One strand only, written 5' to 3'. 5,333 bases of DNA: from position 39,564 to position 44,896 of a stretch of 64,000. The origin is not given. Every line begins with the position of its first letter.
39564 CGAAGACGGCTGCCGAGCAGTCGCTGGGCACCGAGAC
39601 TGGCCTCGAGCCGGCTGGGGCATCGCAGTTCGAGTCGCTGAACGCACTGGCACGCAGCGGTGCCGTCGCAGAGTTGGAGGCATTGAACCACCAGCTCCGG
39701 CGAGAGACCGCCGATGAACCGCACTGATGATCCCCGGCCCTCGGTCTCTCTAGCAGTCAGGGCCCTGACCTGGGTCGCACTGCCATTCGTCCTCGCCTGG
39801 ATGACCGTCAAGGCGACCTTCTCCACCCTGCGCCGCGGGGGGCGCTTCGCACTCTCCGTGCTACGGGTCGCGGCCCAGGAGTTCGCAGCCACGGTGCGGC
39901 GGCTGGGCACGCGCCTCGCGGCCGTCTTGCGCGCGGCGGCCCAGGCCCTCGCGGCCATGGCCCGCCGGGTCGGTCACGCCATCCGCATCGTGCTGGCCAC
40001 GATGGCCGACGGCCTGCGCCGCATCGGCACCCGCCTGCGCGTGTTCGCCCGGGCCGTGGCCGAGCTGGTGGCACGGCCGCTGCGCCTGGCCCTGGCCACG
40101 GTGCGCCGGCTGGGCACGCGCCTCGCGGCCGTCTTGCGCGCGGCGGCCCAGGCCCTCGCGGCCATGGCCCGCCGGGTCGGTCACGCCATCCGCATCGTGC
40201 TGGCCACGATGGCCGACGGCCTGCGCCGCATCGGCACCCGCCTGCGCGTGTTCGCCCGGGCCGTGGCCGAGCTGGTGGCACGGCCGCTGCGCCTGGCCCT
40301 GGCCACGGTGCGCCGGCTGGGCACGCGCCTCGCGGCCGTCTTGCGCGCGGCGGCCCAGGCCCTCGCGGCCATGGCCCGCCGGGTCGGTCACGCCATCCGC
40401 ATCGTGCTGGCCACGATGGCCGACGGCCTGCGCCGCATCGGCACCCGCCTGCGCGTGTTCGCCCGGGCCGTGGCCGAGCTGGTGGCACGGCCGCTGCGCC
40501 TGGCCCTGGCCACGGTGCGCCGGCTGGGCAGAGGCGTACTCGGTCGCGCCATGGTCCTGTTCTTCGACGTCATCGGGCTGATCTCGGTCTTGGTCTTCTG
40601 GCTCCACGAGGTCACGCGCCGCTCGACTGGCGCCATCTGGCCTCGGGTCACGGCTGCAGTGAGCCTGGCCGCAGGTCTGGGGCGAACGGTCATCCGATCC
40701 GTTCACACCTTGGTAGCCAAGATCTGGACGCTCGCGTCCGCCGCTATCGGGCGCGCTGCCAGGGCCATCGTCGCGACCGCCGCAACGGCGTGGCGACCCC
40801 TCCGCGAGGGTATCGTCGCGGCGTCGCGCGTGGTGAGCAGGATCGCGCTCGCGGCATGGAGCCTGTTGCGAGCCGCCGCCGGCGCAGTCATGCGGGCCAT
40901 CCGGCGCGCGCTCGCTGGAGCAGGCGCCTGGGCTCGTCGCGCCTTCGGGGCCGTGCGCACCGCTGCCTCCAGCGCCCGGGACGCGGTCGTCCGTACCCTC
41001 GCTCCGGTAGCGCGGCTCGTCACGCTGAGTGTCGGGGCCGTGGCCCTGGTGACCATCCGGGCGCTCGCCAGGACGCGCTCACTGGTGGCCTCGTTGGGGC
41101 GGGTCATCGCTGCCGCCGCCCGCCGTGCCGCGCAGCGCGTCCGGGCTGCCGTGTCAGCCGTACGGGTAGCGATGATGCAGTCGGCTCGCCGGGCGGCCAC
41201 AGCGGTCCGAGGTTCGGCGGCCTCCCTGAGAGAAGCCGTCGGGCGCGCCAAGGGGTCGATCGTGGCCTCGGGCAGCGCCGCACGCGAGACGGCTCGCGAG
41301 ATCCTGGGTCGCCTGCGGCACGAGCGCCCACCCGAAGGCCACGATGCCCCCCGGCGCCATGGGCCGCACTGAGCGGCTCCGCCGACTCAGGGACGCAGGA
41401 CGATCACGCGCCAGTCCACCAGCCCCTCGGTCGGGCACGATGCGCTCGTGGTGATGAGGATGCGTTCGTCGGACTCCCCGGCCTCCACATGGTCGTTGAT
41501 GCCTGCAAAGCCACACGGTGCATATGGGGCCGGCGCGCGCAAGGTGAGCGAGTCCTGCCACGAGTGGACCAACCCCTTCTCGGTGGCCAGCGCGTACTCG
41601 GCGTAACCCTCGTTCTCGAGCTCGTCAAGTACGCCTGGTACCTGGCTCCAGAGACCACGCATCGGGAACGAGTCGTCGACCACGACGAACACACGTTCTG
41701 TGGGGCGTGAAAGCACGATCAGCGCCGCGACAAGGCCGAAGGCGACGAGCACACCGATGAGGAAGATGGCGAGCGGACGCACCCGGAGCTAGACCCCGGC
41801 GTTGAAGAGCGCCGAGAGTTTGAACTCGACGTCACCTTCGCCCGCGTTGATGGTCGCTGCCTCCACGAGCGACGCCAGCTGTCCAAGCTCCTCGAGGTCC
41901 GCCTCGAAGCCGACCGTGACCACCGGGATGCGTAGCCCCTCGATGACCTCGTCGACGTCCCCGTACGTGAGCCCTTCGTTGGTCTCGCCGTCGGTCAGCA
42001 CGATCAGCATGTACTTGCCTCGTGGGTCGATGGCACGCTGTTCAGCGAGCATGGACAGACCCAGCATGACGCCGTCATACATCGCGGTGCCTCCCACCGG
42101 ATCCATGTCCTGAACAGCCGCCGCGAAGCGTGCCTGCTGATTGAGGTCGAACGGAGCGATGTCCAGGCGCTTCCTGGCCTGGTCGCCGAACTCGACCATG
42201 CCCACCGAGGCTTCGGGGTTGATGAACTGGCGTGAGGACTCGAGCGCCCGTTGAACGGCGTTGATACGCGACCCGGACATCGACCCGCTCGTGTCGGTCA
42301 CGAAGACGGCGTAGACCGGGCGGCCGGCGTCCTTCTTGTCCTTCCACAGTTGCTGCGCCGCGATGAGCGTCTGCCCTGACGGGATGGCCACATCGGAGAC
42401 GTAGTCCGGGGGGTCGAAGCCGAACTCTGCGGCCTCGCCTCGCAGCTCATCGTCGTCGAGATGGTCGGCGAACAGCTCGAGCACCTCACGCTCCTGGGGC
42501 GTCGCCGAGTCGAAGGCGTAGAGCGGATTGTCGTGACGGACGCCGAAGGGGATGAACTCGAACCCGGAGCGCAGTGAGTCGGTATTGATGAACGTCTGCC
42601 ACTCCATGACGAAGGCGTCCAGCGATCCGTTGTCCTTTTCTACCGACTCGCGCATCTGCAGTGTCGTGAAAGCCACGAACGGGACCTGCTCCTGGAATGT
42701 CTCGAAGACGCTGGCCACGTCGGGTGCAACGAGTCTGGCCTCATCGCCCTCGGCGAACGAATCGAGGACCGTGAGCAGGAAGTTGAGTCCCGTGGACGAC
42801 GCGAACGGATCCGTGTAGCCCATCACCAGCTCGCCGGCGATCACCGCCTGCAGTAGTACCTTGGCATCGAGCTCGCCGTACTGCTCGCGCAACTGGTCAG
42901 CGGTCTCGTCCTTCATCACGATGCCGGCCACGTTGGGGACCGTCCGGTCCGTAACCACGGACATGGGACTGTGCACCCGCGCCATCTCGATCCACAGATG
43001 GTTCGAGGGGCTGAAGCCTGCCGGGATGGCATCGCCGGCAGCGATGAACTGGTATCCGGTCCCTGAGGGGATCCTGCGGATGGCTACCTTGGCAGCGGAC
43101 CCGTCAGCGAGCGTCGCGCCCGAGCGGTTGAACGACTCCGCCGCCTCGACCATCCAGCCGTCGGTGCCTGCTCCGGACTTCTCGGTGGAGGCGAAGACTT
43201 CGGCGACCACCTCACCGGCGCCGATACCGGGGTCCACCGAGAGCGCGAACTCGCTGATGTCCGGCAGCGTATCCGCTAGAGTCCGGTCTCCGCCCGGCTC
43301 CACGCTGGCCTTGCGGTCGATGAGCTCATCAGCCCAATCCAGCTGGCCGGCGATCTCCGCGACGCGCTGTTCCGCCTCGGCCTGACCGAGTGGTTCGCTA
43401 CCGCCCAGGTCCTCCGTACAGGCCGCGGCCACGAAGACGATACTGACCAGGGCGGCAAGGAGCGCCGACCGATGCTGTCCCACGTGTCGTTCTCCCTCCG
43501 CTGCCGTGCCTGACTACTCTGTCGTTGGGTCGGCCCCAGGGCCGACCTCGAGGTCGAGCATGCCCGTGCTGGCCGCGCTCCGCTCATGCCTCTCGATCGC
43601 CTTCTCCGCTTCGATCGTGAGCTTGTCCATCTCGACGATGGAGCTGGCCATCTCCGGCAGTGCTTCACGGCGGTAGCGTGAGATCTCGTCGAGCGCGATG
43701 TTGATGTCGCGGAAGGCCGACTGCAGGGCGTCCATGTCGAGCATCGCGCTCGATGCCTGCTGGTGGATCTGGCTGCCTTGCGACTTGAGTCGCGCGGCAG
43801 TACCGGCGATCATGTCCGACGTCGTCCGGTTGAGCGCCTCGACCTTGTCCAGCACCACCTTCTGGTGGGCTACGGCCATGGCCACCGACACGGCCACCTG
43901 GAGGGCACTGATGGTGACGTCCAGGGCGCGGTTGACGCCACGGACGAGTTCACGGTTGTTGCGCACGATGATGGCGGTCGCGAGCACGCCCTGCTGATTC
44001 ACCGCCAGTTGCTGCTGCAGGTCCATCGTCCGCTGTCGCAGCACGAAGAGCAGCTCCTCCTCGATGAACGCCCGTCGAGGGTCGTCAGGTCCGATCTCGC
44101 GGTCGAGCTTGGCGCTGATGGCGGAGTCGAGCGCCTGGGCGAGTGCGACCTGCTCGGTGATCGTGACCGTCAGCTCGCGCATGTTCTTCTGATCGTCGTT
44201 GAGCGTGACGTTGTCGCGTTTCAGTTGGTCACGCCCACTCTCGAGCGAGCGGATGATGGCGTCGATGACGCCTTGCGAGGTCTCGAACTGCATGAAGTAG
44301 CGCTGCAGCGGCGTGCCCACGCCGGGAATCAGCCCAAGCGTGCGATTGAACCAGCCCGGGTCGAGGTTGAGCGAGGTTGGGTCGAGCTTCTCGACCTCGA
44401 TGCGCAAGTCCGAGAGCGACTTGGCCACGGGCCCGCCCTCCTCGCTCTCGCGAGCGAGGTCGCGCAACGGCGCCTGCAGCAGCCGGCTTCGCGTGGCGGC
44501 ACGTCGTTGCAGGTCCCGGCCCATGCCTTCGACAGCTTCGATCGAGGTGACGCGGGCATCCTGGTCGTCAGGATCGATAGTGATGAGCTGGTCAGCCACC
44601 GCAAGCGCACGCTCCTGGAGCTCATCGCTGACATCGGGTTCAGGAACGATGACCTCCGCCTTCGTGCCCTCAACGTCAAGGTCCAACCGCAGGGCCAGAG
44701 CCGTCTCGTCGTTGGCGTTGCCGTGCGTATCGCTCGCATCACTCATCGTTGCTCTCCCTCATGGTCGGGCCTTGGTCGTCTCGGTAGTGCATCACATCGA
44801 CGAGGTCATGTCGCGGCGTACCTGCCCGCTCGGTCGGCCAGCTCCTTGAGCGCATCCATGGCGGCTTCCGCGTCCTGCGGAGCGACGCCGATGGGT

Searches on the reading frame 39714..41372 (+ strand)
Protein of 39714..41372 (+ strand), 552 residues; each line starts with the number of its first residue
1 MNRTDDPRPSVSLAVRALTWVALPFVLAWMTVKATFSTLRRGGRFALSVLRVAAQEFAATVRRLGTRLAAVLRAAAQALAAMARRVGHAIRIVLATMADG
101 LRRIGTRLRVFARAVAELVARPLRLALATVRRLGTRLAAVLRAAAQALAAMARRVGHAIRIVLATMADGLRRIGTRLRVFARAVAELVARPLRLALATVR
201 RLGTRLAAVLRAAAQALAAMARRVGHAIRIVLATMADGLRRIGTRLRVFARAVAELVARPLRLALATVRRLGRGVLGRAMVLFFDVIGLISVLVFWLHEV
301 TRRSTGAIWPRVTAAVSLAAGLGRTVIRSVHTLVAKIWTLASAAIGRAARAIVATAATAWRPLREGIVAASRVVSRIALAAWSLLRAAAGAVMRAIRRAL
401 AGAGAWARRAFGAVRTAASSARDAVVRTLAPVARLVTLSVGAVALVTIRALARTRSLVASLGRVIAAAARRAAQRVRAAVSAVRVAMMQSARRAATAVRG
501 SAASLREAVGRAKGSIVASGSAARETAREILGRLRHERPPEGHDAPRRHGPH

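Call 33: search_protein_families(library=pfam, proteins=[window:39714-41372:+], max_evalue=0.0001)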
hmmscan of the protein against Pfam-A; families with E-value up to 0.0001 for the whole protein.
window:39714-41372:+ (552 aa): 0 families

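Call 88: search_protein_families(library=phrogs, proteins=[window:39714-41372:+], max_evalue=0.001)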
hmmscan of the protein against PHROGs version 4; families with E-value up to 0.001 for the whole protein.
window:39714-41372:+ (552 aa): 2 families
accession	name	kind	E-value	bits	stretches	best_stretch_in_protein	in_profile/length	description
phrog_5493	-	tail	3.4e-07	30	1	26-516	539-935/1102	tail length tape measure protein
phrog_305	-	tail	9.1e-05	22.2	0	51-521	370-669/1001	tail length tape measure protein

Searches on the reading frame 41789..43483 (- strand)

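Call 33: search_protein_families(library=pfam, proteins=[window:41789-43483:-], max_evalue=0.0001)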
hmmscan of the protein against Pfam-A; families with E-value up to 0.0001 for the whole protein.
window:41789-43483:- (564 aa): 2 families
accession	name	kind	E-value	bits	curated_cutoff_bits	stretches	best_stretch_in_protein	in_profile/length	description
PF00092.34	VWA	-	3.5e-12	47.3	23.8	1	393-538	3-152/174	von Willebrand factor type A domain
PF13519.12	VWA_2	-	4.6e-10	40.5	27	1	393-500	2-107/107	von Willebrand factor type A domain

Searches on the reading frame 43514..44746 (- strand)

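Call 33: search_protein_families(library=pfam, proteins=[window:43514-44746:-], max_evalue=0.0001)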
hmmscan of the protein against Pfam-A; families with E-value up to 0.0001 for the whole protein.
window:43514-44746:- (410 aa): 1 family
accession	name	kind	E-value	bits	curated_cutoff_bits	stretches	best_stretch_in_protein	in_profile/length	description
PF05816.16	TelA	-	2.5e-67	227.8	30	1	66-385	10-331/332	Toxic anion resistance protein (TelA)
